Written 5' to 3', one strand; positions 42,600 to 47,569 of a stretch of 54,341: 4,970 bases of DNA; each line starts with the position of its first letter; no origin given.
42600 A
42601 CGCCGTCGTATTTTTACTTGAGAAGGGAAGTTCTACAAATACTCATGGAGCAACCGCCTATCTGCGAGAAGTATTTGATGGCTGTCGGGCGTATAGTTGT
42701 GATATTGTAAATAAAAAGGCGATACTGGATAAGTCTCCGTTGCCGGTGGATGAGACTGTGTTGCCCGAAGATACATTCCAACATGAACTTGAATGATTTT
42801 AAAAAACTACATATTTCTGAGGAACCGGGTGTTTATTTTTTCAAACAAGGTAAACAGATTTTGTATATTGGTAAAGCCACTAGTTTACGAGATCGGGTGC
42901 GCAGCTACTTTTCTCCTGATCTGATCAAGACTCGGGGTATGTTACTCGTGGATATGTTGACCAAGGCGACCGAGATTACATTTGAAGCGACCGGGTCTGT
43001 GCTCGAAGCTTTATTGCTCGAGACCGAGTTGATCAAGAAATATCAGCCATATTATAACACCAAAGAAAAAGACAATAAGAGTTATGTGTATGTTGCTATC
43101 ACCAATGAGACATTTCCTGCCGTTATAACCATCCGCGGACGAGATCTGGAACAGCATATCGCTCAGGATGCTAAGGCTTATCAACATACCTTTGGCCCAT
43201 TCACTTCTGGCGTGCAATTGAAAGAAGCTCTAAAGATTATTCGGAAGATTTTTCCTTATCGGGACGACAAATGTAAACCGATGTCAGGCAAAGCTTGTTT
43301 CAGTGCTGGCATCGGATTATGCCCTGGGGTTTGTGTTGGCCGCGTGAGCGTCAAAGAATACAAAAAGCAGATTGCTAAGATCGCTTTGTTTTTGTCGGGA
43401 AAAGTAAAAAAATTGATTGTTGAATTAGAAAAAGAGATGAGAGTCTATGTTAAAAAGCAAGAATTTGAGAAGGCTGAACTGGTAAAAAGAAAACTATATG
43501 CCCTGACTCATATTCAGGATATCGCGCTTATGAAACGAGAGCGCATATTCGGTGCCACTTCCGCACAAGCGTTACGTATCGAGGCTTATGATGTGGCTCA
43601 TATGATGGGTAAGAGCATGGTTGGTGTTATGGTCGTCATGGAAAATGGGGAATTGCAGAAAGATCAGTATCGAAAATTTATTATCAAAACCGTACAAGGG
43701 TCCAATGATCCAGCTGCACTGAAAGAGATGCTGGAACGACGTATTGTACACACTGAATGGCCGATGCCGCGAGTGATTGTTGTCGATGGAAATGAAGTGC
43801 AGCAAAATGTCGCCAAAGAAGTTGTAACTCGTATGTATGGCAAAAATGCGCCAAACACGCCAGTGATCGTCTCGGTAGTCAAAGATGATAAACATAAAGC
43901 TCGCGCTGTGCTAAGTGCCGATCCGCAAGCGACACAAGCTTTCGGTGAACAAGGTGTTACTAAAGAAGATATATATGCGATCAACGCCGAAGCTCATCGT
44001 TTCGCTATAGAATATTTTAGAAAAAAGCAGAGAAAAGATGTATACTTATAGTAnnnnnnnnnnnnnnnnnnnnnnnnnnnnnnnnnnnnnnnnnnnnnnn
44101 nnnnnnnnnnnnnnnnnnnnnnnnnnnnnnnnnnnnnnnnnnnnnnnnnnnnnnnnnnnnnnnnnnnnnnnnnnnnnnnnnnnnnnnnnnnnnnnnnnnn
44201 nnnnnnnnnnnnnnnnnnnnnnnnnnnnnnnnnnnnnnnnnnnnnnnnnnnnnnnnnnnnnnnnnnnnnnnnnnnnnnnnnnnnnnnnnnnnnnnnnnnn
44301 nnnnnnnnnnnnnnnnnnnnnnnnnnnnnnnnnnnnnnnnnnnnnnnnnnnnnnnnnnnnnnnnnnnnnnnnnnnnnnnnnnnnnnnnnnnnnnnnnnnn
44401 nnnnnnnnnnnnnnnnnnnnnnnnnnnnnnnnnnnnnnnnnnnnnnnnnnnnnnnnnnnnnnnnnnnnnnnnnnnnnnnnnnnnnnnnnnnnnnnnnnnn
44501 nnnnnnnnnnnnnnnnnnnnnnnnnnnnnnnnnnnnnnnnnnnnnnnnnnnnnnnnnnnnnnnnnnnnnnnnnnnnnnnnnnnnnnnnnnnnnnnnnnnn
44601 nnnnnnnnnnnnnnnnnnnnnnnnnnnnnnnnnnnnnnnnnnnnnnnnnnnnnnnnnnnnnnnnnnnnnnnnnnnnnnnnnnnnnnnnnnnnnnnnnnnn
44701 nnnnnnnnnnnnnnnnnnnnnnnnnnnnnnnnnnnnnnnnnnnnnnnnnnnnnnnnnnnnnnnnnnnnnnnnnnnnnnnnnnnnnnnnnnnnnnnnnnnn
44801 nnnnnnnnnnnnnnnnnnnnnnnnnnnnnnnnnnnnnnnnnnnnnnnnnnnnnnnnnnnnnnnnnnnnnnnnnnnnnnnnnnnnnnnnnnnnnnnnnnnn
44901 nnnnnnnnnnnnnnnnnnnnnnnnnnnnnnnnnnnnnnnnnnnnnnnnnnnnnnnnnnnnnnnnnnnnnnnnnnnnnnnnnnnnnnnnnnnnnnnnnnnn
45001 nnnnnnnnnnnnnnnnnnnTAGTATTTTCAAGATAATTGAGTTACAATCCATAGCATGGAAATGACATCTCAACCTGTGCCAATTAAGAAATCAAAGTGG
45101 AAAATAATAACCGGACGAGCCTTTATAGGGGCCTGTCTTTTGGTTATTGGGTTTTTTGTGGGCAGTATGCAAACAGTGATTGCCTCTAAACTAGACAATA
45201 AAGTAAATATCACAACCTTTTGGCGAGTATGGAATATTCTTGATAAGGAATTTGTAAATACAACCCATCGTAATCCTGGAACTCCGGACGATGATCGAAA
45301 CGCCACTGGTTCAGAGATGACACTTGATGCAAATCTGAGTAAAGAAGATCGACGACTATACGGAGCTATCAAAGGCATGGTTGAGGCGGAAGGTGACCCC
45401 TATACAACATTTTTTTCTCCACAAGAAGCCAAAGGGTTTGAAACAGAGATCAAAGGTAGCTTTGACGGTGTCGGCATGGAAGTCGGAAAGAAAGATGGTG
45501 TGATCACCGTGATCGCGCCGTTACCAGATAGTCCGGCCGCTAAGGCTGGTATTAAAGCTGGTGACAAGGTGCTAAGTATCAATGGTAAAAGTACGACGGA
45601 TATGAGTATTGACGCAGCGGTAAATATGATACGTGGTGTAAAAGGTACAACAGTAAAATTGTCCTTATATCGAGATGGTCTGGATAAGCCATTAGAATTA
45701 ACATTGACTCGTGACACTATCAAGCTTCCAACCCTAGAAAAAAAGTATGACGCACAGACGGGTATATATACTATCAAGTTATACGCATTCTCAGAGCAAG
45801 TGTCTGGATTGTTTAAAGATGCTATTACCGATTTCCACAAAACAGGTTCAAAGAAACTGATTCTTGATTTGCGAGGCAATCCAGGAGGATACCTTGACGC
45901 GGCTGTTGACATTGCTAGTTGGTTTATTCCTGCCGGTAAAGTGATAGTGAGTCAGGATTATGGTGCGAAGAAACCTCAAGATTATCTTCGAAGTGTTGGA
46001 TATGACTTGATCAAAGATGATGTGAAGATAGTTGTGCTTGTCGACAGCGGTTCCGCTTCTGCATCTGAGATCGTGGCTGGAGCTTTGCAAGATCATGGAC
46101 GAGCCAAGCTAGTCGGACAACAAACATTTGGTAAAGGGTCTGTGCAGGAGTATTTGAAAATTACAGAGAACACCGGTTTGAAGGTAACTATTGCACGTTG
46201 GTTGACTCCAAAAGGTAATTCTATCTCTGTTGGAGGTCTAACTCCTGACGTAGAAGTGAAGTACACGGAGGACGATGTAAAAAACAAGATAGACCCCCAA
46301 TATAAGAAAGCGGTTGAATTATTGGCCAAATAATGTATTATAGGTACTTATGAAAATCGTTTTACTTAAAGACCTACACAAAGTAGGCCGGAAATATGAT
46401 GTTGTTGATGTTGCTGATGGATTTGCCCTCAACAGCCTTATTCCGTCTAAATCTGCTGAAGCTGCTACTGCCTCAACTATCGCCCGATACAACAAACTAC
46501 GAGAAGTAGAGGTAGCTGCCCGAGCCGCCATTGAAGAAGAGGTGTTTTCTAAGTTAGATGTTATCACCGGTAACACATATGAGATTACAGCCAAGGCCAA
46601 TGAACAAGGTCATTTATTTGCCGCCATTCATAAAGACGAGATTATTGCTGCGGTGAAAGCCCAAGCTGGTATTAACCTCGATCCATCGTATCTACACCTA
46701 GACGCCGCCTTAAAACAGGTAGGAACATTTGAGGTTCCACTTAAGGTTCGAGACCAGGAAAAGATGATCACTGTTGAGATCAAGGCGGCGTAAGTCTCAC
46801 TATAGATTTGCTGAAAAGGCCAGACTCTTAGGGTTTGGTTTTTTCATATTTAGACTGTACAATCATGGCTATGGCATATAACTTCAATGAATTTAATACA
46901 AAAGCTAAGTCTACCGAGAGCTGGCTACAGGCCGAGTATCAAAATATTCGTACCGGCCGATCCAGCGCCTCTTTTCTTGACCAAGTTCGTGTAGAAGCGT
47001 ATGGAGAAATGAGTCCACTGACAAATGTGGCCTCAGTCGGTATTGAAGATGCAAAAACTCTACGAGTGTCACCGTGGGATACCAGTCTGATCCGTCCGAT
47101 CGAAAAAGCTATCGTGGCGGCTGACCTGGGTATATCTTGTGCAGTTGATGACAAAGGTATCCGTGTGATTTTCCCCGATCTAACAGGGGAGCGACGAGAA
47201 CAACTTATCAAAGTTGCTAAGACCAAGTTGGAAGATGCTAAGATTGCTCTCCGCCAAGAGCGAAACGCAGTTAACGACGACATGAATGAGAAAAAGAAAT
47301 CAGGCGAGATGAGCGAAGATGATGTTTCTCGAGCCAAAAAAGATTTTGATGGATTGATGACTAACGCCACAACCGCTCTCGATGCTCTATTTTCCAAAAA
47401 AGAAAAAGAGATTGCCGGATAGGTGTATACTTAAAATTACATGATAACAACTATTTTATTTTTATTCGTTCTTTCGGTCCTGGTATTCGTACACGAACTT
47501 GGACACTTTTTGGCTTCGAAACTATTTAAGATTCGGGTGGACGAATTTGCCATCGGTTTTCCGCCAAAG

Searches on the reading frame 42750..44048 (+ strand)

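Call 101: search_protein_families(library=pfam, proteins=[window:42750-44048:+], max_evalue=0.0001)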
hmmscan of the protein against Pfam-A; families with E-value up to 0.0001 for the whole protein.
window:42750-44048:+ (433 aa): 2 families
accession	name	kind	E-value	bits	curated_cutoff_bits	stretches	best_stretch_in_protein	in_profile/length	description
PF08459.17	UvrC_RNaseH_dom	-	6.5e-30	104.5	22.3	1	273-420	9-159/159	UvrC RNAse H endonuclease domain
PF01541.30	GIY-YIG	-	1.1e-05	26.1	22.6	0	27-103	3-78/78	GIY-YIG catalytic domain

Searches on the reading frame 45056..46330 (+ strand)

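Call 101: search_protein_families(library=pfam, proteins=[window:45056-46330:+], max_evalue=0.0001)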
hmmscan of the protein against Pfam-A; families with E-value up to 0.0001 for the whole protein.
window:45056-46330:+ (425 aa): 4 families
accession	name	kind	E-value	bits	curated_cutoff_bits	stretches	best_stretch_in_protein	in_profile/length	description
PF03572.23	Peptidase_S41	-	4.5e-49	166.7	24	1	239-401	4-165/165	Peptidase family S41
PF00595.29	PDZ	-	6.7e-14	52.5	23.2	1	133-203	8-79/81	PDZ domain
PF17820.7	PDZ_6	-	1.9e-13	50.4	27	1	152-206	2-54/54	PDZ domain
PF13180.12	PDZ_2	-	1.5e-11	44.8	27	1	140-217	4-80/80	PDZ domain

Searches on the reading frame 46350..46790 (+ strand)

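Call 101: search_protein_families(library=pfam, proteins=[window:46350-46790:+], max_evalue=0.0001)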
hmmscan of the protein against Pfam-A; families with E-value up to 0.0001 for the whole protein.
window:46350-46790:+ (147 aa): 2 families
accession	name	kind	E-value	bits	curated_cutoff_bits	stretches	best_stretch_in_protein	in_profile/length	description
PF01281.25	Ribosomal_L9_N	-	8.5e-15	54.5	20.7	1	1-46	1-46/47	Ribosomal protein L9, N-terminal domain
PF03948.19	Ribosomal_L9_C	-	2.7e-13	50.6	23.2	1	68-145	9-85/86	Ribosomal protein L9, C-terminal domain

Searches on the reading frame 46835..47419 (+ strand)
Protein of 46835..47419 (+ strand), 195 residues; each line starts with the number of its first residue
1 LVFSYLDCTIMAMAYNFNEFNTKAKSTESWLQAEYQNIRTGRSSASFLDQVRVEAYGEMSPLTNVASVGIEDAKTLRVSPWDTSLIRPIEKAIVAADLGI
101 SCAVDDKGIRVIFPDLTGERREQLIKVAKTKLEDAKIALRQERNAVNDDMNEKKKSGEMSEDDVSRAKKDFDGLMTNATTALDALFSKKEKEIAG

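Call 101: search_protein_families(library=pfam, proteins=[window:46835-47419:+], max_evalue=0.0001)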
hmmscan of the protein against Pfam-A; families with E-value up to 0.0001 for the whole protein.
window:46835-47419:+ (195 aa): 1 family
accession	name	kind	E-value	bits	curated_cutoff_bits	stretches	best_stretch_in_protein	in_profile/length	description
PF01765.24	RRF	-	4.2e-50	170.2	29.7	1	31-193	1-163/164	Ribosome recycling factor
